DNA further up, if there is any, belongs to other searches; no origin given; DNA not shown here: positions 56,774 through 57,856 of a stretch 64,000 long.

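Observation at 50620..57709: Five-gene SipW/TasA-type fibre locus that also carries a giant vWA adhesin and a sortase-signal subunit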

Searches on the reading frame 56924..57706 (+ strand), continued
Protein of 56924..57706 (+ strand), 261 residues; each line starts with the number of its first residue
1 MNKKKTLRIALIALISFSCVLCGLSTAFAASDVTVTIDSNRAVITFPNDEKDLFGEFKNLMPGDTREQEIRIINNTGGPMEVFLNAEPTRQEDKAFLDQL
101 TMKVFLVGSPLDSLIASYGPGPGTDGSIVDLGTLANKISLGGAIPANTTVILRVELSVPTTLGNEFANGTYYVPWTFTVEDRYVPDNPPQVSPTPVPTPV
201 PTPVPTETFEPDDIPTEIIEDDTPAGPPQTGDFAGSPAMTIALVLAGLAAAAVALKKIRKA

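Call 34: find_related_loci(query=A1, collection=genome_contigs, flank=10000)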
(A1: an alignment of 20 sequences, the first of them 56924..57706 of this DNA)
Query A1 (261 aa) in genome_contigs; peptide patterns used: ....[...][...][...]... (x = any residue, [..] = any of these).
462 stretches matched a pattern; 428 encode a relative of the query (tblastn E <= 1e-3); the best 80 are kept; 80 distinct loci.
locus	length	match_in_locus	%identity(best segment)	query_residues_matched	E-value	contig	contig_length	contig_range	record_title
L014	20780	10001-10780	76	1-260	2e-114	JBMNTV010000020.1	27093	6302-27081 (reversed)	MAG: Christensenellales bacterium isolate SBF912SR6HQ0001 scaffold_3057_c1, whole genome shotgun sequence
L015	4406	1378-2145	70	1-261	9e-113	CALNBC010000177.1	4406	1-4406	MAG TPA_asm: uncultured Clostridia bacterium isolate SRR1561994_bin.85_CONCOCT_v1.1_MAG genome assembly, contig: ERZ7240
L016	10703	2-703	69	16-248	9e-90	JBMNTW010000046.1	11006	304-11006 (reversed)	MAG: Christensenellales bacterium isolate SBF912SR1HQ0054 scaffold_20638_c1, whole genome shotgun sequence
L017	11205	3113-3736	30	5-260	4e-22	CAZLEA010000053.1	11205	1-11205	MAG TPA_asm: uncultured Oscillospiraceae bacterium isolate SRP274231_co1_49 genome assembly, contig: NODE_5965_length_11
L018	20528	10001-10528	33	3-188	2e-19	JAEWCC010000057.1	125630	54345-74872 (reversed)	MAG: Bacillota bacterium isolate OH_PBB_276 k127_492001, whole genome shotgun sequence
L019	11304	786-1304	34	27-204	3e-19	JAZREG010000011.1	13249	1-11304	MAG: Faecousia sp. isolate T1900045500_YK20190194.MAGScoT_cleanbin_000087 SGB_7493_k141_2566461, whole genome shotgun se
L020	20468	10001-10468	36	20-188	5e-19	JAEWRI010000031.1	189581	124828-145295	MAG: Bacillota bacterium isolate OH_SBrB_52 k127_104654, whole genome shotgun sequence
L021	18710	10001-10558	35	4-200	3e-18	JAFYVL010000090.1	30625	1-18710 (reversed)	MAG: Oscillospiraceae bacterium isolate RGIG7458 Water_buffalos_Colon-1__c951405, whole genome shotgun sequence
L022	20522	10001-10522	33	5-188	2e-18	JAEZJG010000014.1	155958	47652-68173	MAG: Bacillota bacterium isolate OH_CDB_228 k127_1395245, whole genome shotgun sequence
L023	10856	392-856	36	25-188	5e-18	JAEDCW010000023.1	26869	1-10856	MAG: Clostridia bacterium isolate MAG016 NODE_1137_length_26869_cov_6.454539, whole genome shotgun sequence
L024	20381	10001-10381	35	50-190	1e-17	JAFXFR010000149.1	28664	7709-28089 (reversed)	MAG: Clostridia bacterium isolate RGIG6373 Sheep_Rectum-4__c642924, whole genome shotgun sequence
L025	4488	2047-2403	38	52-181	2e-17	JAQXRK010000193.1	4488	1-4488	MAG: bacterium isolate SUG1455 k141_3130631, whole genome shotgun sequence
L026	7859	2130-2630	35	11-181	2e-17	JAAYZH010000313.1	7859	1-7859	MAG: Clostridiaceae bacterium isolate AS06rmzACSIP_306 632260_AS06, whole genome shotgun sequence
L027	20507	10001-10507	30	4-188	2e-17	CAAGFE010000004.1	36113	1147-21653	MAG TPA_asm: Clostridia bacterium, isolate HGM11610, WGS project CAAGFE010000000 data, contig: SRS476193_30_k119_18422,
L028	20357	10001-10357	35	50-181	3e-17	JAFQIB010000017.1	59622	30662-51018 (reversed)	MAG: Clostridia bacterium isolate RGIG1839 Goat_Cecum-5__c247, whole genome shotgun sequence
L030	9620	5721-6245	31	3-188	5e-17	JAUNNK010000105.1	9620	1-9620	MAG: Clostridia bacterium isolate S32M_St_metabat_48 NODE_4391_length_9620_cov_11.276843, whole genome shotgun sequence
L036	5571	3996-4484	33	3-181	9e-17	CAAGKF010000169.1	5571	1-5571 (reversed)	MAG TPA_asm: Lachnospiraceae bacterium, isolate HGM12199, WGS project CAAGKF010000000 data, contig: SRS476292_7_k119_109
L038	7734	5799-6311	33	27-205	2e-16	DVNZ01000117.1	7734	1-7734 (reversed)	MAG TPA_asm: Candidatus Aphodomorpha intestinavium isolate ChiGjej2B2-16831 ChiGjej2B2M5__C364726_L7734_SRR6323342, whol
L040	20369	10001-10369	33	50-187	4e-16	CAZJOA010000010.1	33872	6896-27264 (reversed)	MAG TPA_asm: uncultured Faecalibacterium sp. isolate SRP313737_co1_179 genome assembly, contig: NODE_2054_length_33872_c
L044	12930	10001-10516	33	11-188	7e-16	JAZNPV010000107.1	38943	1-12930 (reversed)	MAG: Faecousia sp. isolate T1900044831_TS20190297.MAGScoT_cleanbin_000022 SGB_2895_k141_79521, whole genome shotgun sequ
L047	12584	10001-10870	30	1-261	1e-15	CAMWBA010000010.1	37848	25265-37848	MAG TPA_asm: uncultured Firmicutes bacterium isolate SRR14862901_bin.1_metawrap_v1.3_MAG genome assembly, contig: NODE.3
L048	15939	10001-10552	32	1-180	1e-15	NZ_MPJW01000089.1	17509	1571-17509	Ileibacterium valens strain NYU-BL-A3 NODE_42_length_17509_cov_220.641_ID_83, whole genome shotgun sequence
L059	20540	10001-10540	32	4-195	2e-14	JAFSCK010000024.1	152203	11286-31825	MAG: Oscillospiraceae bacterium isolate RGIG3015 Goat_Rectum-3__c645, whole genome shotgun sequence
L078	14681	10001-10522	34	14-195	3e-14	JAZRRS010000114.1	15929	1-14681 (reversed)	MAG: Faecousia sp. isolate T1900045352_YK20190042.MAGScoT_cleanbin_000079 SGB_6764_k141_2962581, whole genome shotgun se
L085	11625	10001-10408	32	33-177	7e-14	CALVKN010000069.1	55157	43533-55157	MAG: uncultured Bacilli bacterium isolate BRZ_NK__bin60 genome assembly, contig: BRZ_NK__NODE_576_length_55157_cov_9.634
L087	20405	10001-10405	29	34-181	1e-13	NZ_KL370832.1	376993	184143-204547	Proteiniclasticum ruminis DSM 24773 T487DRAFT_scaffold00002.2, whole genome shotgun sequence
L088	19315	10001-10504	32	6-181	8e-14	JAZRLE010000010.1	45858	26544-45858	MAG: Faecousia sp. isolate T1900045442_YK20190133.MAGScoT_cleanbin_000014 SGB_7122_k141_2373936, whole genome shotgun se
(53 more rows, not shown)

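Call 40: search_protein_families(library=ncbifam, proteins=[L087:4246-4818:+, L087:4842-5462:+, L087:5506-6081:+, L087:9381-9920:+, L087:9920-10615:+, L087:6148-9381:+], max_evalue=0.01)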
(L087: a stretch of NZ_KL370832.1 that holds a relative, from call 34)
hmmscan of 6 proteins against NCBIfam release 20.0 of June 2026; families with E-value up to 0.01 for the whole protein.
L087:4246-4818:+ (191 aa): 2 families
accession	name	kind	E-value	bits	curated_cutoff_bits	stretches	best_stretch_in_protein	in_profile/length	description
TIGR04090.1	exp_by_SipW_IV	subfamily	6.6e-08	32.6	60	1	15-80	1-64/241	BsaA family SipW-dependent biofilm matrix protein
TIGR04088.1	cognate_SipW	domain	4.2e-06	26.8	19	1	20-54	1-34/34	SipW-dependent-type signal peptide-containing protein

L087:4842-5462:+ (207 aa): 2 families
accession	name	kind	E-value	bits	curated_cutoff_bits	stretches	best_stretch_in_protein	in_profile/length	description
TIGR04088.1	cognate_SipW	domain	4.8e-06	26.6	19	1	9-43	1-34/34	SipW-dependent-type signal peptide-containing protein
TIGR04090.1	exp_by_SipW_IV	subfamily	0.0003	20.6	60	0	4-49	2-44/241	BsaA family SipW-dependent biofilm matrix protein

L087:5506-6081:+ (192 aa): 1 family
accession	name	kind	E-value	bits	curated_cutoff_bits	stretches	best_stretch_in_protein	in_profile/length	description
TIGR04090.1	exp_by_SipW_IV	subfamily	1.4e-11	44.6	60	2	120-160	133-174/241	BsaA family SipW-dependent biofilm matrix protein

L087:9381-9920:+ (180 aa): 1 family
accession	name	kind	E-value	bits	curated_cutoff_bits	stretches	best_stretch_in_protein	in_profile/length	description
TIGR04090.1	exp_by_SipW_IV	subfamily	5.4e-05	23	60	0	34-88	27-89/241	BsaA family SipW-dependent biofilm matrix protein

L087:9920-10615:+ (232 aa): 4 families
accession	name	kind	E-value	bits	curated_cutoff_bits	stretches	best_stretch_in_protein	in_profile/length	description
NF053819.1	EF0750_LPXTG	subfamily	2.3e-12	47.4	47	1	163-228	41-105/105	EF2685/EF0750 family sortase-dependent surface protein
TIGR01167.1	LPXTG_anchor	domain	2.9e-07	30.9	15.9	1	195-228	1-33/34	LPXTG cell wall anchor domain-containing protein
NF033073.1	LPXTG_double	subfamily_domain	0.0013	18.7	48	1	162-228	2-65/66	doubled motif LPXTG anchor domain-containing protein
NF058670.1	sorting_LPXTATN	domain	0.0014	18.9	32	1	205-227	10-32/32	LPxTATN C-terminal sorting signal domain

L087:6148-9381:+ (1078 aa): 0 families

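Call 55: search_protein_families(library=pfam, proteins=[L020:10678-11475:+, L024:10532-11710:+, L030:6576-7655:+, L038:6397-7209:+, L040:10526-11791:+, L036:4732-5343:+, L087:10918-11823:+, L059:11013-11672:+, L047:11027-11875:+, L011:7979-8731:-], max_evalue=0.01)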
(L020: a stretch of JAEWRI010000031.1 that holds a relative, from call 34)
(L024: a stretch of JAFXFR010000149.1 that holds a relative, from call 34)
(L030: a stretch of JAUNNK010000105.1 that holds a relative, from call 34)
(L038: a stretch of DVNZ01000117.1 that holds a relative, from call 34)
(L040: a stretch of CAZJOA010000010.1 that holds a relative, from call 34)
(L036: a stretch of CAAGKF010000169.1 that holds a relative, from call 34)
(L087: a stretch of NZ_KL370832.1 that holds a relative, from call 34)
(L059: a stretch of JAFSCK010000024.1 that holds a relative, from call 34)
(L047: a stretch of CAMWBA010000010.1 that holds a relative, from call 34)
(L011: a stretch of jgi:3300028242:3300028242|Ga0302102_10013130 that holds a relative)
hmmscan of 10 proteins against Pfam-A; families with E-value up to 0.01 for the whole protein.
L020:10678-11475:+ (266 aa): 1 family
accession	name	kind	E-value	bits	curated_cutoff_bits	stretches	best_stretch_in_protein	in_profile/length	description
PF04203.18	Sortase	-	1.8e-09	37.9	26.6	1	102-261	4-123/125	Sortase domain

L024:10532-11710:+ (393 aa): 1 family
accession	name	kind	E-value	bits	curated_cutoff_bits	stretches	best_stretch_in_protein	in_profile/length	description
PF04203.18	Sortase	-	2.9e-09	37.2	26.6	1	222-385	2-124/125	Sortase domain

L030:6576-7655:+ (360 aa): 1 family
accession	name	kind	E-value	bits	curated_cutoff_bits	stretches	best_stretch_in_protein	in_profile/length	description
PF04203.18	Sortase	-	1.5e-10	41.4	26.6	1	186-348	2-124/125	Sortase domain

L038:6397-7209:+ (271 aa): 1 family
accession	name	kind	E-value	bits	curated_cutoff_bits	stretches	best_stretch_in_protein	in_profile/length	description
PF04203.18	Sortase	-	4e-06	27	26.6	1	111-265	8-122/125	Sortase domain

L040:10526-11791:+ (422 aa): 1 family
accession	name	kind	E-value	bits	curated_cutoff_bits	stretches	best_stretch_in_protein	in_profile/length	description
PF04203.18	Sortase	-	1.9e-10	41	26.6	1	243-407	1-124/125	Sortase domain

L036:4732-5343:+ (204 aa): 1 family
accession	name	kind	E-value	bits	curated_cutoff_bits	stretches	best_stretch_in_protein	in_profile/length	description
PF04203.18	Sortase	-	9.2e-17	61.4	26.6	1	89-202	1-124/125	Sortase domain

L087:10918-11823:+ (302 aa): 3 families
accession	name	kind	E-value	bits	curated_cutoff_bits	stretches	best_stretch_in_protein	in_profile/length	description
PF01380.27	SIS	-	3.4e-22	79.1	25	1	135-263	2-130/131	SIS domain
PF01418.23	HTH_6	-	3.4e-15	56.2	28.3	1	10-82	3-75/77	Helix-turn-helix domain, rpiR family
PF13580.11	SIS_2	-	7.6e-07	29.7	27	1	174-219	92-137/138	SIS domain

L059:11013-11672:+ (220 aa): 3 families
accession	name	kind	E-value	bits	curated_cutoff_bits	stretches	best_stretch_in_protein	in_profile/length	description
PF00847.26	AP2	-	0.00047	20.9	33.3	1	155-189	1-38/54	AP2 domain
PF08882.16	Acetone_carb_G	-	0.0035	18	21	0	27-55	21-49/113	Acetone carboxylase gamma subunit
PF04828.22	GFA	-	0.006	17.1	24.3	1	94-136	4-45/115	Glutathione-dependent formaldehyde-activating enzyme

L047:11027-11875:+ (283 aa): 0 families

L011:7979-8731:- (250 aa): 0 families

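Call 56: search_protein_families(library=ncbifam, proteins=[L020:10678-11475:+, L024:10532-11710:+, L030:6576-7655:+, L038:6397-7209:+, L040:10526-11791:+, L036:4732-5343:+], max_evalue=0.001)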
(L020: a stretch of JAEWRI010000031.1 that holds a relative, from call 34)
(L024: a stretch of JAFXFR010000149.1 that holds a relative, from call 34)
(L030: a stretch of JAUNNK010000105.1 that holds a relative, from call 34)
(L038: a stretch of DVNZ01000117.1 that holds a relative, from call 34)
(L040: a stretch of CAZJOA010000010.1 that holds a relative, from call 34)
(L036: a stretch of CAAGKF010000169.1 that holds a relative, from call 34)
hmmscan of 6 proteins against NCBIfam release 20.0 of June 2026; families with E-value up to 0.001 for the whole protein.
L020:10678-11475:+ (266 aa): 2 families
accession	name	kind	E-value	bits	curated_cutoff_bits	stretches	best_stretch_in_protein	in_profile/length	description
TIGR03064.1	sortase_srtB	equivalog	1.1e-55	188.5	153.75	1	74-258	51-235/235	class B sortase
NF040525.1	SrtB_LPKTxSAVK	exception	1.2e-21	76.9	200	1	74-250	44-226/261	class B sortase, LPKTxAVK-specific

L024:10532-11710:+ (393 aa): 2 families
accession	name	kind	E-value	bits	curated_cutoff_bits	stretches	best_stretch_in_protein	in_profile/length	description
TIGR03064.1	sortase_srtB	equivalog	6.6e-48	163.1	153.75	1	207-381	62-235/235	class B sortase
NF040525.1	SrtB_LPKTxSAVK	exception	1.8e-22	79.6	200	1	207-375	55-228/261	class B sortase, LPKTxAVK-specific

L030:6576-7655:+ (360 aa): 2 families
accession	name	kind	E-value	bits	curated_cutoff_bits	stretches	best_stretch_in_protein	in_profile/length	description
TIGR03064.1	sortase_srtB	equivalog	6.6e-53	179.4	153.75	1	173-343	64-234/235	class B sortase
NF040525.1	SrtB_LPKTxSAVK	exception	7.6e-24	84.1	200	1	173-334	57-224/261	class B sortase, LPKTxAVK-specific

L038:6397-7209:+ (271 aa): 2 families
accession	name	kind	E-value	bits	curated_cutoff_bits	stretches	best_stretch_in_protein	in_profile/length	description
TIGR03064.1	sortase_srtB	equivalog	1.9e-37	128.8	153.75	1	81-261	53-233/235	class B sortase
NF040525.1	SrtB_LPKTxSAVK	exception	1.1e-14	54.1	200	1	82-267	47-238/261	class B sortase, LPKTxAVK-specific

L040:10526-11791:+ (422 aa): 2 families
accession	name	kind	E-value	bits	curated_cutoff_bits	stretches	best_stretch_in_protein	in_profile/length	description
TIGR03064.1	sortase_srtB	equivalog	1.8e-50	171.5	153.75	1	229-403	62-235/235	class B sortase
NF040525.1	SrtB_LPKTxSAVK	exception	1.3e-23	83.3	200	1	230-393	56-224/261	class B sortase, LPKTxAVK-specific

L036:4732-5343:+ (204 aa): 6 families
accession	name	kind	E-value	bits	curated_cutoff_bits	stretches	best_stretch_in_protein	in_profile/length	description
NF058671.1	sortase_SrtD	exception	7.5e-14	51.8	140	1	15-188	3-168/187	class D sortase, LPxTATN-specific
NF033745.1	class_C_sortase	subfamily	2.7e-11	43.6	160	1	53-202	56-220/220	class C sortase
TIGR01076.1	sortase_fam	subfamily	4.4e-11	42.7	39.35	1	87-202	1-127/136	sortase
TIGR03784.1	marine_sortase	equivalog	2.1e-10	40.5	158.25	1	111-188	76-156/174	class GN sortase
NF033747.1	class_E_sortase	subfamily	6e-10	39.3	160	1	14-173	5-165/211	class E sortase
NF033746.1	class_D_sortase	subfamily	2.4e-08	33.9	165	1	83-188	7-114/135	class D sortase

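Call 78: search_protein_families(library=ncbifam, proteins=[L088:11982-12767:+, L078:11658-12527:+, L059:11989-12774:+, L085:10374-11396:+, L022:10700-11563:+], max_evalue=0.001)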
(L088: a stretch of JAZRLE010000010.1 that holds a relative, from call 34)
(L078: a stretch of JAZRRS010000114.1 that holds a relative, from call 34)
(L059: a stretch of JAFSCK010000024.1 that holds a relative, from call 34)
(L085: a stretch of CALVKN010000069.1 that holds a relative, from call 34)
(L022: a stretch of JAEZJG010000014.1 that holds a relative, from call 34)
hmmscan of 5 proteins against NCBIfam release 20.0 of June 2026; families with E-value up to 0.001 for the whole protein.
L088:11982-12767:+ (262 aa): 2 families
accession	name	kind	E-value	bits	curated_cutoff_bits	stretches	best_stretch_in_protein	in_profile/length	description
TIGR03064.1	sortase_srtB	equivalog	8.9e-50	169.2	153.75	1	10-255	9-235/235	class B sortase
NF040525.1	SrtB_LPKTxSAVK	exception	4.5e-13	48.8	200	1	44-257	25-236/261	class B sortase, LPKTxAVK-specific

L078:11658-12527:+ (290 aa): 2 families
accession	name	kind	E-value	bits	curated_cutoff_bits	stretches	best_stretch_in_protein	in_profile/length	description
TIGR03064.1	sortase_srtB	equivalog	7.9e-47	159.5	153.75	1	36-283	7-235/235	class B sortase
NF040525.1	SrtB_LPKTxSAVK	exception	1.7e-11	43.6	200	1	77-286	30-237/261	class B sortase, LPKTxAVK-specific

L059:11989-12774:+ (262 aa): 2 families
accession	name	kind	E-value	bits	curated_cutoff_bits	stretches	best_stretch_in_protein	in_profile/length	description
TIGR03064.1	sortase_srtB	equivalog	1.7e-48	165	153.75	1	10-255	9-235/235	class B sortase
NF040525.1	SrtB_LPKTxSAVK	exception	2.8e-13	49.4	200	1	44-258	25-237/261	class B sortase, LPKTxAVK-specific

L085:10374-11396:+ (341 aa): 2 families
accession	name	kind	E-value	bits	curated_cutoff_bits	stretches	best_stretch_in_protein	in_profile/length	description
TIGR03064.1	sortase_srtB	equivalog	4e-42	144.2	153.75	1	146-333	48-235/235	class B sortase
NF040525.1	SrtB_LPKTxSAVK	exception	8e-20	70.9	200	1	140-336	35-237/261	class B sortase, LPKTxAVK-specific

L022:10700-11563:+ (288 aa): 2 families
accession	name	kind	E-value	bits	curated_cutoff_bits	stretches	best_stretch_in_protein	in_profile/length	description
TIGR03064.1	sortase_srtB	equivalog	1.5e-55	188.1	153.75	1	89-273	48-233/235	class B sortase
NF040525.1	SrtB_LPKTxSAVK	exception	1e-28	100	200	1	95-276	47-235/261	class B sortase, LPKTxAVK-specific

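Call 81: search_protein_families(library=pfam, proteins=[L087:8782-9381:+, L018:8822-9421:+, L047:8802-9401:+, L044:8758-9357:+, L024:8700-9299:+, L048:8795-9394:+, L011:6087-6686:+], max_evalue=0.05)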
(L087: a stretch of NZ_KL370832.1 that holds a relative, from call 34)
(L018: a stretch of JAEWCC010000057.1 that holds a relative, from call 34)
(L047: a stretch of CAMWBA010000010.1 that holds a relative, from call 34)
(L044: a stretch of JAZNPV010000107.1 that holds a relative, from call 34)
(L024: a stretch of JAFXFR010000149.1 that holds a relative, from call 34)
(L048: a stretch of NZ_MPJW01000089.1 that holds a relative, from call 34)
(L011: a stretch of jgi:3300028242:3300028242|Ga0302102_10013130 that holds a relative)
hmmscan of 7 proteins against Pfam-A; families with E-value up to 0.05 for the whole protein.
L087:8782-9381:+ (200 aa): 0 families

L018:8822-9421:+ (200 aa): 2 families
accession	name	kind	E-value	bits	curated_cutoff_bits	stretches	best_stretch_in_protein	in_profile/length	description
PF19407.5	DUF5979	-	1.8e-06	29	25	1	100-180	2-103/104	Domain of unknown function (DUF5979)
PF24547.1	DUF7601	-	0.00097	20.1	27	0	127-178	59-114/116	Domain of unknown function (DUF7601)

L047:8802-9401:+ (200 aa): 2 families
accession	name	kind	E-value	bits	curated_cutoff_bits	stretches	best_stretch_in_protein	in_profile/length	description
PF24547.1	DUF7601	-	4.5e-06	27.7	27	1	64-159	2-115/116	Domain of unknown function (DUF7601)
PF19407.5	DUF5979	-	1.6e-05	25.9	25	1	65-159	1-102/104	Domain of unknown function (DUF5979)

L044:8758-9357:+ (200 aa): 2 families
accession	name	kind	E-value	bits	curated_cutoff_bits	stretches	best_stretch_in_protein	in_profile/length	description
PF19407.5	DUF5979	-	6.1e-08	33.7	25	1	78-182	4-102/104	Domain of unknown function (DUF5979)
PF24547.1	DUF7601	-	9e-05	23.5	27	1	84-182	13-115/116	Domain of unknown function (DUF7601)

L024:8700-9299:+ (200 aa): 2 families
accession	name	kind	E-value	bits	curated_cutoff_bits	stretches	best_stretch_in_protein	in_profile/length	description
PF24547.1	DUF7601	-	7.6e-13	49.5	27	2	36-82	65-115/116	Domain of unknown function (DUF7601)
PF19407.5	DUF5979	-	1.5e-08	35.6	25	1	117-172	40-102/104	Domain of unknown function (DUF5979)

L048:8795-9394:+ (200 aa): 4 families
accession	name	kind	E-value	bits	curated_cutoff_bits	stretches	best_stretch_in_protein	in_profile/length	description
PF17802.7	SpaA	-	1.7e-05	25.3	23.1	1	86-178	4-91/91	Prealbumin-like fold domain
PF19407.5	DUF5979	-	0.00019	22.5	25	1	85-177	1-102/104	Domain of unknown function (DUF5979)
PF09479.16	Flg_new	-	0.00023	21.6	27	1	13-39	25-51/65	Listeria-Bacteroides repeat domain (List_Bact_rpt)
PF18998.6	Flg_new_2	-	0.0018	18.7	23.6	1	14-35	28-48/73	Divergent InlB B-repeat domain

L011:6087-6686:+ (200 aa): 2 families
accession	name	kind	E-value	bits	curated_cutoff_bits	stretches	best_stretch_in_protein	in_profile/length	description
PF19407.5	DUF5979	-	3.1e-10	41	25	1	88-176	1-104/104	Domain of unknown function (DUF5979)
PF24547.1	DUF7601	-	6.9e-07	30.3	27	1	118-175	57-116/116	Domain of unknown function (DUF7601)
